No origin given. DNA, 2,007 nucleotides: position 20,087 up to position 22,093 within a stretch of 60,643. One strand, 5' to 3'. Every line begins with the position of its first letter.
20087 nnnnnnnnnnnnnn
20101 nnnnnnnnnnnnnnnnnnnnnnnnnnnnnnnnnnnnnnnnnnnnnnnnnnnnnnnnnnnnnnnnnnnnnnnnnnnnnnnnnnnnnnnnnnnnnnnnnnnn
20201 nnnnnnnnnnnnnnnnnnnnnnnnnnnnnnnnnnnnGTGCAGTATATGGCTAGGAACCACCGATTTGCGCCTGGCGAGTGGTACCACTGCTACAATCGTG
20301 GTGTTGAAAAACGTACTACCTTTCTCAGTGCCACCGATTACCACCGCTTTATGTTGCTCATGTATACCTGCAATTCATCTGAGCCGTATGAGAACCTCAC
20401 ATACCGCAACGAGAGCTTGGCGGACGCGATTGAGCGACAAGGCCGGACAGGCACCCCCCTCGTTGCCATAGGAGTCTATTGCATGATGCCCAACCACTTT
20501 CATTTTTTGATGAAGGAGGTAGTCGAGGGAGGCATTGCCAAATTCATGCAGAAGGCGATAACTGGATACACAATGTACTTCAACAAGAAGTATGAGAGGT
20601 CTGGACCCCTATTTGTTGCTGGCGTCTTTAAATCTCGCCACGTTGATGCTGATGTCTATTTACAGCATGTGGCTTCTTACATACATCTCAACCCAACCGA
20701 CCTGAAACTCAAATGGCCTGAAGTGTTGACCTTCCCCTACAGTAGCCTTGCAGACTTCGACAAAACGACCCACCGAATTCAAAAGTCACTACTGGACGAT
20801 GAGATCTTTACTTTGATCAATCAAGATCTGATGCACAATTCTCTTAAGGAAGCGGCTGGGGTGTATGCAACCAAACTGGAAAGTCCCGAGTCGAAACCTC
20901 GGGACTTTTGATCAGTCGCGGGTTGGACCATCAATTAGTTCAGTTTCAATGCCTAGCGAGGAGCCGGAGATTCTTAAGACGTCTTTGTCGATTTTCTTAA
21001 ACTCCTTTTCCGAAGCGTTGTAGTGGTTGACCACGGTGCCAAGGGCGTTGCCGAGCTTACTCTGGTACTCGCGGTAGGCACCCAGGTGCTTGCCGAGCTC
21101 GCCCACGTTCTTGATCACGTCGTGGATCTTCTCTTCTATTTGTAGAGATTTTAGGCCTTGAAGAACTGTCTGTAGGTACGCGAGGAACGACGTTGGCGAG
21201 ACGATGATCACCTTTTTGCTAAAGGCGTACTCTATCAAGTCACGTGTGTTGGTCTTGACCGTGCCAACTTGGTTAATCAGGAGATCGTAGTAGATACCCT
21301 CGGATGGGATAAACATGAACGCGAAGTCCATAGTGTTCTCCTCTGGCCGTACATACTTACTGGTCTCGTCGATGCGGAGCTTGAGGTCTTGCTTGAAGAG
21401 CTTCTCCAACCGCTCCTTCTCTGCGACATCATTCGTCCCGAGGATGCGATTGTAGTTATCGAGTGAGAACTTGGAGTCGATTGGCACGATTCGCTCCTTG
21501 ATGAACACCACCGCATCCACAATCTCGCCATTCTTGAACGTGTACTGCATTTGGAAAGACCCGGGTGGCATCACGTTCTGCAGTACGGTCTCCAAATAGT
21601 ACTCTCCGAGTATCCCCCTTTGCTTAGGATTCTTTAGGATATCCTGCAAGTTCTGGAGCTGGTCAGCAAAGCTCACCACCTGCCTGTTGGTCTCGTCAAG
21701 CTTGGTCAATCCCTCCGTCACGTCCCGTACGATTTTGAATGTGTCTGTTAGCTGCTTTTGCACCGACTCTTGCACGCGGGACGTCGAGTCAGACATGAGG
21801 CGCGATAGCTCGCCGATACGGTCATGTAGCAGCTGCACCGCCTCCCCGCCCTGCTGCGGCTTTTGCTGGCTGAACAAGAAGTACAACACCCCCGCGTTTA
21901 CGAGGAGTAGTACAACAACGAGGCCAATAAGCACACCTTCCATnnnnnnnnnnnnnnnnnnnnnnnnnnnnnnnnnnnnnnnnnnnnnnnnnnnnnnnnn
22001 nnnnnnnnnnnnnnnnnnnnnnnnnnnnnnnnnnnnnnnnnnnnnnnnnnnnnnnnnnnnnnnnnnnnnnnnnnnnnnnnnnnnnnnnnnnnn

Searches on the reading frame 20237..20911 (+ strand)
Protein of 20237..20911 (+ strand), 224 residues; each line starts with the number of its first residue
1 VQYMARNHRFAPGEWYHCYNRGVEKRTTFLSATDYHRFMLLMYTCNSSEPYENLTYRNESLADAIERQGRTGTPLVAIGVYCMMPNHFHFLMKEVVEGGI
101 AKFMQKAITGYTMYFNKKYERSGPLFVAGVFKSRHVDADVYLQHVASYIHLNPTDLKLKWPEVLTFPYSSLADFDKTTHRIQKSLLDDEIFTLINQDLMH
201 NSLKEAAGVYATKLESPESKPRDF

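Call 42: search_protein_families(library=pfam, max_evalue=0.001, proteins=[window:20237-20911:+])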
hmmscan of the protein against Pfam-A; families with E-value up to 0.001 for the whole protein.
window:20237-20911:+ (224 aa): 1 family
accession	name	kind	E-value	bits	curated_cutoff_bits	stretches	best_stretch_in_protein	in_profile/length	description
PF01797.21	Y1_Tnp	-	0.00014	22.4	23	1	78-150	43-119/121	Transposase IS200 like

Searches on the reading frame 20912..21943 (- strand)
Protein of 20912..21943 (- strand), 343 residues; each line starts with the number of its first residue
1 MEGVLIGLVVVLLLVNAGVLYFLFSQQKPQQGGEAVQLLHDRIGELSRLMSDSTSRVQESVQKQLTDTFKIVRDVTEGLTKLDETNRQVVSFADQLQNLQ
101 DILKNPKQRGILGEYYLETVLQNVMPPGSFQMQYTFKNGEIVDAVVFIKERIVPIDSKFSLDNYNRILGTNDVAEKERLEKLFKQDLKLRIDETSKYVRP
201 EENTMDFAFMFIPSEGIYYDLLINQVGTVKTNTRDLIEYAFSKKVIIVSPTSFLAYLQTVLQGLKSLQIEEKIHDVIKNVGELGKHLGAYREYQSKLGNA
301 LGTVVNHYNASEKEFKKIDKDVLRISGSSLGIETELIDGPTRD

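Call 42: search_protein_families(library=pfam, max_evalue=0.001, proteins=[window:20912-21943:-])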
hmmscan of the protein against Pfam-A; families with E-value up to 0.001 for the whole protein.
window:20912-21943:- (343 aa): 1 family
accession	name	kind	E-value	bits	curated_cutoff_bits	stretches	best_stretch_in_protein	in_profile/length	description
PF02646.22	RmuC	-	1.4e-52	179.1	26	1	45-316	5-271/291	RmuC family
